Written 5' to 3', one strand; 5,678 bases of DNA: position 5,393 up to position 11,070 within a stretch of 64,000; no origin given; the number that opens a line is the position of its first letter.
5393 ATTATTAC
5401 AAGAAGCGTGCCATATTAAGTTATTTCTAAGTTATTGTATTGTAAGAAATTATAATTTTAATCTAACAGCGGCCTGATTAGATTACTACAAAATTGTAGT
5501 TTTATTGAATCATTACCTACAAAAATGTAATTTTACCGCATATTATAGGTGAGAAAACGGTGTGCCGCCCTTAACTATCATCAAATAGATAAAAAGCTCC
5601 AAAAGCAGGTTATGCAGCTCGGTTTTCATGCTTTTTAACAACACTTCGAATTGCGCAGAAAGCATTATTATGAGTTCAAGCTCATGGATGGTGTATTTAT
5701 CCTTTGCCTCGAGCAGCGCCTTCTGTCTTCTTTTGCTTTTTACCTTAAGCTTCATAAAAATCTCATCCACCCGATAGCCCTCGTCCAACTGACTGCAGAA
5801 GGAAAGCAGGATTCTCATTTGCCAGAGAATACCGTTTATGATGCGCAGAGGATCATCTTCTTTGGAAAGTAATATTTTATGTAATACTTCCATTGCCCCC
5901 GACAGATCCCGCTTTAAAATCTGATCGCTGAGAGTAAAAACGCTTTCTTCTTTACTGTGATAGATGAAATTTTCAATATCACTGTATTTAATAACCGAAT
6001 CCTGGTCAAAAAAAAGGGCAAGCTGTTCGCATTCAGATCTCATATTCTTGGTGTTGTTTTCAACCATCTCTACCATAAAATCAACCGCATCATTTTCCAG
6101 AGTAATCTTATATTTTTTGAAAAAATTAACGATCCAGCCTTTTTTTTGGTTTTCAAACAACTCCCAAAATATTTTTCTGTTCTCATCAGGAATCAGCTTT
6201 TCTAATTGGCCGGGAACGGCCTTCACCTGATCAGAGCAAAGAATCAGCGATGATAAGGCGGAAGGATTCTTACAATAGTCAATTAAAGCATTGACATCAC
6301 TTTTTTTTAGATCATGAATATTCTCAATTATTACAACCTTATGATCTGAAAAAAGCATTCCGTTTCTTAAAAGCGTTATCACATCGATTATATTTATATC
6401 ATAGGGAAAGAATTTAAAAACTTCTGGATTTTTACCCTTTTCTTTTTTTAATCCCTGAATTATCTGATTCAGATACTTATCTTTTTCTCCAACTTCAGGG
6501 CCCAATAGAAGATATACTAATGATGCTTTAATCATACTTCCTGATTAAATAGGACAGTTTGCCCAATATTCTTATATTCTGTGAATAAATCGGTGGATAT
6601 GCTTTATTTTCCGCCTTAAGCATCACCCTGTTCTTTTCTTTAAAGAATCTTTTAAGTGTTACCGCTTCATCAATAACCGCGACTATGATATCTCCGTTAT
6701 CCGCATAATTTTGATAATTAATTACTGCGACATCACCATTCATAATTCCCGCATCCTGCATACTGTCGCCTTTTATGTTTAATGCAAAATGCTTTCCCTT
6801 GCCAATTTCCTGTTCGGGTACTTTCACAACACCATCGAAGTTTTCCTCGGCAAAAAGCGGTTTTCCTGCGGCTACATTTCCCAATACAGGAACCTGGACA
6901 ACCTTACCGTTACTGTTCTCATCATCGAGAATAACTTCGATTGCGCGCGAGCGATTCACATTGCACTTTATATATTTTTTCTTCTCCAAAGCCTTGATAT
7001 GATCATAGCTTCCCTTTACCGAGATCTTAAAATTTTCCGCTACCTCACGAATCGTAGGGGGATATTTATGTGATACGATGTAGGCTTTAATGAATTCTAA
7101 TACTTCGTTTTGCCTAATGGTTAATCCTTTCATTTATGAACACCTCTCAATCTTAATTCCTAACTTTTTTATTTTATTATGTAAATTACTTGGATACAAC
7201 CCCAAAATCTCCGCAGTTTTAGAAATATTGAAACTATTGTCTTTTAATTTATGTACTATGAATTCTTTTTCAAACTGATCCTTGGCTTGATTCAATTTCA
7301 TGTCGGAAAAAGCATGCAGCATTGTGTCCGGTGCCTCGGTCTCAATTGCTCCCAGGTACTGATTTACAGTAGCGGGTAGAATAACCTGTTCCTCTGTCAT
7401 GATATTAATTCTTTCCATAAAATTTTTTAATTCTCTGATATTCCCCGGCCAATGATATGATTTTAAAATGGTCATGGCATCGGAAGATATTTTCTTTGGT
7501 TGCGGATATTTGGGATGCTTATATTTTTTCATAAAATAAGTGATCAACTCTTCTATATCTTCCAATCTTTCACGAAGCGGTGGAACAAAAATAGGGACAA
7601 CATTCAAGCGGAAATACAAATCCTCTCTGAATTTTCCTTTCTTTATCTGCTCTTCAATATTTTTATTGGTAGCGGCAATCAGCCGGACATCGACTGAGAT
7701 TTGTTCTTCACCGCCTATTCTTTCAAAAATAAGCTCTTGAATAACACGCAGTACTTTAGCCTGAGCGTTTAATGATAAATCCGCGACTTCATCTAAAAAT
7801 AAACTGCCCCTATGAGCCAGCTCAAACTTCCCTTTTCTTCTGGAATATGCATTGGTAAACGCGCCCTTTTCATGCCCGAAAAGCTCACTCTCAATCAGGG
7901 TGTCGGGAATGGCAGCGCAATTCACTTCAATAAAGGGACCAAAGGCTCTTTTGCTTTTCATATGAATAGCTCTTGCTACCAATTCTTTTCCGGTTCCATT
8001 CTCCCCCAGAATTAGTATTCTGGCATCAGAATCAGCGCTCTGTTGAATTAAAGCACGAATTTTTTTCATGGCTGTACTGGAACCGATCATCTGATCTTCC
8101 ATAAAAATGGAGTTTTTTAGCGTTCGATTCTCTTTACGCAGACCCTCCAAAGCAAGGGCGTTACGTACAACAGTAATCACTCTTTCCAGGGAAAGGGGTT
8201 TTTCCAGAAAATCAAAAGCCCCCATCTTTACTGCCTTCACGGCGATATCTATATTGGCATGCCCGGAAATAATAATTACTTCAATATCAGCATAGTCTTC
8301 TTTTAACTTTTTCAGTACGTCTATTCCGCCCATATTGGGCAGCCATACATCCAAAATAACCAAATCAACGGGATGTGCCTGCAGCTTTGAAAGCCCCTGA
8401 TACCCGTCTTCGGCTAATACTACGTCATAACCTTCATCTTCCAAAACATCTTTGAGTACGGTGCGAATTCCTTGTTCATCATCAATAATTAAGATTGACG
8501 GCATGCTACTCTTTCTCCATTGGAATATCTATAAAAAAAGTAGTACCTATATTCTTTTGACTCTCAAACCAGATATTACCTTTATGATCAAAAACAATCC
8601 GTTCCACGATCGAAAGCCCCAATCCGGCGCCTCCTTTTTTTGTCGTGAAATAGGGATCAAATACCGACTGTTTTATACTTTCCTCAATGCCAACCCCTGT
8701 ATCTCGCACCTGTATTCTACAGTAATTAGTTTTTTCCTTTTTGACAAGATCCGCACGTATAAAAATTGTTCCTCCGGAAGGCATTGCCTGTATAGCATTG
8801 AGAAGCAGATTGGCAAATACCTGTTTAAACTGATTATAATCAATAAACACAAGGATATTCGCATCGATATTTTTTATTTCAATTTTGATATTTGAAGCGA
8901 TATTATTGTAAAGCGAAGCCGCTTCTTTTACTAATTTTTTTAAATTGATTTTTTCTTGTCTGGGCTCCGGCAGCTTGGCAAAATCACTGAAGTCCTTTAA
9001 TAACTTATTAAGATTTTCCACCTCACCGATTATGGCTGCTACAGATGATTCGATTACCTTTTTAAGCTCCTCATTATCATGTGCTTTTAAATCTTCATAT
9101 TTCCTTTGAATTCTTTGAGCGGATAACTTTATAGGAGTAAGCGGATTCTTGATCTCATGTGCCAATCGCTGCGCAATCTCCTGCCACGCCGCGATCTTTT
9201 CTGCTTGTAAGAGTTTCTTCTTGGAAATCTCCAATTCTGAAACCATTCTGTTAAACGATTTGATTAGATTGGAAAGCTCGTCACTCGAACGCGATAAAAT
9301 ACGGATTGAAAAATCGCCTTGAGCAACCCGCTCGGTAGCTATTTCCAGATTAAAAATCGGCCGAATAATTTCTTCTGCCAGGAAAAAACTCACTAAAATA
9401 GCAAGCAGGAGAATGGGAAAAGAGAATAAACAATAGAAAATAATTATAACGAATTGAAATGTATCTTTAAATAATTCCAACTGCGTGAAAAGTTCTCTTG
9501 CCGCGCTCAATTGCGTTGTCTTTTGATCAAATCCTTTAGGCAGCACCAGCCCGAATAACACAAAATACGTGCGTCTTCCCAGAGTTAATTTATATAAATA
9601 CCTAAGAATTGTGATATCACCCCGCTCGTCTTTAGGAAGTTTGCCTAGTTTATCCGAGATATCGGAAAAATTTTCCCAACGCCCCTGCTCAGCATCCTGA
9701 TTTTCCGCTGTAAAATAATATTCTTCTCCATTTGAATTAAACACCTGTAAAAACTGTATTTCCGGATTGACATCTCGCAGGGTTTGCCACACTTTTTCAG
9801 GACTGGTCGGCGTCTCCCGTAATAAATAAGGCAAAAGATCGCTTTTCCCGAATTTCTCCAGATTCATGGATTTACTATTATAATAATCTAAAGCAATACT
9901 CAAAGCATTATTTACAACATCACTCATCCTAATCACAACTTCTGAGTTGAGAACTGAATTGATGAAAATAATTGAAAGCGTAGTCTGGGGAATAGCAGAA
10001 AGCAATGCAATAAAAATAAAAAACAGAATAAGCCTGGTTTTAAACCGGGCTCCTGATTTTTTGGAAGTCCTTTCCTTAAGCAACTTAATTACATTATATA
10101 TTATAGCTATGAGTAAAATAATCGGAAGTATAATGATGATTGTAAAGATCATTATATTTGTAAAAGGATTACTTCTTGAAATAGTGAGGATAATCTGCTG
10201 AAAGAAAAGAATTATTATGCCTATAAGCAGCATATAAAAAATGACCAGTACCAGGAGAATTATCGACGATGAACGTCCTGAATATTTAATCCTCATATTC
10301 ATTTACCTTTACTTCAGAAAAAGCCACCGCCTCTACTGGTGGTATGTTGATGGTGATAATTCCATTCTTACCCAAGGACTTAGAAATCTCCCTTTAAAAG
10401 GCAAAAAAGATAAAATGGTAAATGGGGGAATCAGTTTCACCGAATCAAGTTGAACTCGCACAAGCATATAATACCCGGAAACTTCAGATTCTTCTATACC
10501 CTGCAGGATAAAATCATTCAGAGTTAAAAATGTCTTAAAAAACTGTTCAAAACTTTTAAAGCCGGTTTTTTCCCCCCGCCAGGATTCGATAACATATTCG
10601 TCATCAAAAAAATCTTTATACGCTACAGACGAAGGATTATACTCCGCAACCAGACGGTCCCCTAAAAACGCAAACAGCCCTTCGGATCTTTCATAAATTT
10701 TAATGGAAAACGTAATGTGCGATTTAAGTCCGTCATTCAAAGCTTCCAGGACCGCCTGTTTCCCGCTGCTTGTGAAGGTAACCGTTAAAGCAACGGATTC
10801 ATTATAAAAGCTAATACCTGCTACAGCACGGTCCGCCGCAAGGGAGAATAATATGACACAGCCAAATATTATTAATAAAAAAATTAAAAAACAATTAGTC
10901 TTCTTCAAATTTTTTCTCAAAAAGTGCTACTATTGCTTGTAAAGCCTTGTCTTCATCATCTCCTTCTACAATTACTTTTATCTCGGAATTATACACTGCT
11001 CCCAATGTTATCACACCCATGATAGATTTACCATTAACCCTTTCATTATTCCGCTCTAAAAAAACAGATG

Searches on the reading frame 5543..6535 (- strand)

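Call 20: search_protein_families(library=pfam, proteins=[window:5543-6535:-], max_evalue=0.00001)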
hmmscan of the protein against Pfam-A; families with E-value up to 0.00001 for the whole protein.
window:5543-6535:- (330 aa): 2 families
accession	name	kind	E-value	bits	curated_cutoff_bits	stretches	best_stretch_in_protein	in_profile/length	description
PF21694.2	DNA_pol3_delta_C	-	5.3e-15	55.9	27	1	196-317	1-119/121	DNA polymerase III delta subunit, C-terminal domain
PF06144.19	DNA_pol3_delta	-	6.7e-06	26.6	21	0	8-102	1-101/124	DNA polymerase III, delta subunit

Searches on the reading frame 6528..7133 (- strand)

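Call 20: search_protein_families(library=pfam, proteins=[window:6528-7133:-], max_evalue=0.00001)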
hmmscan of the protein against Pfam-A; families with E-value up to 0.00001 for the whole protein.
window:6528-7133:- (201 aa): 2 families
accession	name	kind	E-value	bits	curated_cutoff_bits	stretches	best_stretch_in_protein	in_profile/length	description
PF00717.28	Peptidase_S24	-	9.6e-29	99.9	23.3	1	82-193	1-115/116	Peptidase S24-like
PF01726.22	LexA_DNA_bind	-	3.6e-17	62.3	23.7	1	1-64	1-65/65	LexA DNA binding domain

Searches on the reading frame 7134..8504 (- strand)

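Call 20: search_protein_families(library=pfam, proteins=[window:7134-8504:-], max_evalue=0.00001)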
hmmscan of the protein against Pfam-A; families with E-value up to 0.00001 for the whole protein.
window:7134-8504:- (456 aa): 6 families
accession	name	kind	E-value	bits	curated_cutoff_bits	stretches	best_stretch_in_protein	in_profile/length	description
PF00158.32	Sigma54_activat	-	3e-70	235.7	20.2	1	139-305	1-167/168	Sigma-54 interaction domain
PF00072.30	Response_reg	-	1.5e-31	109.3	30.2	1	4-113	1-110/111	Response regulator receiver domain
PF25601.1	AAA_lid_14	-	1.5e-23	82.9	27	1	311-391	1-81/87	AAA+ ATPase lid domain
PF14532.12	Sigma54_activ_2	-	2e-21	77.1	25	1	140-310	1-138/138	Sigma-54 interaction domain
PF02954.25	HTH_8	-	1.8e-07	31.2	22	1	410-448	4-42/42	Bacterial regulatory protein, Fis family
PF00004.35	AAA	-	8.3e-07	30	21.2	1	163-298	1-129/131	ATPase family associated with various cellular activities (AAA)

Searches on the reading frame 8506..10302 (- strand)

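Call 20: search_protein_families(library=pfam, proteins=[window:8506-10302:-], max_evalue=0.00001)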
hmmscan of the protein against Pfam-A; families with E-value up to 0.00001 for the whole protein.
window:8506-10302:- (598 aa): 3 families
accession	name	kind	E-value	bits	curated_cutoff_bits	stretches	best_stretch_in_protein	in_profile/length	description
PF02518.31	HATPase_c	-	6.4e-25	88.2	26.4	1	488-596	2-110/111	Histidine kinase-, DNA gyrase B-, and HSP90-like ATPase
PF00672.30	HAMP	-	3.3e-12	47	25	1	308-358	2-52/53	HAMP domain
PF00512.31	HisKA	-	4.1e-10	40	26.9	1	374-445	3-64/66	His Kinase A (phospho-acceptor) domain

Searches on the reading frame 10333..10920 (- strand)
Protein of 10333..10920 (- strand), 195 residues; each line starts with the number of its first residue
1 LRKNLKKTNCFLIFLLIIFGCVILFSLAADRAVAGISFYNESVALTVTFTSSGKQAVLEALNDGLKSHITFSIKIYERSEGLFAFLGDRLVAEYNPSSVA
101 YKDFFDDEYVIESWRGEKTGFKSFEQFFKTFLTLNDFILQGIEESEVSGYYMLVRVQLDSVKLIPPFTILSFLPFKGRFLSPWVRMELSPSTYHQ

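Call 20: search_protein_families(library=pfam, proteins=[window:10333-10920:-], max_evalue=0.00001)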
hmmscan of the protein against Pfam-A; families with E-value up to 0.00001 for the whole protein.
window:10333-10920:- (195 aa): 1 family
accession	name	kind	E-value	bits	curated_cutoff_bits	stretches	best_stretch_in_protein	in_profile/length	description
PF14334.11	DUF4390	-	4.4e-06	26.7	27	1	40-186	15-160/161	Domain of unknown function (DUF4390)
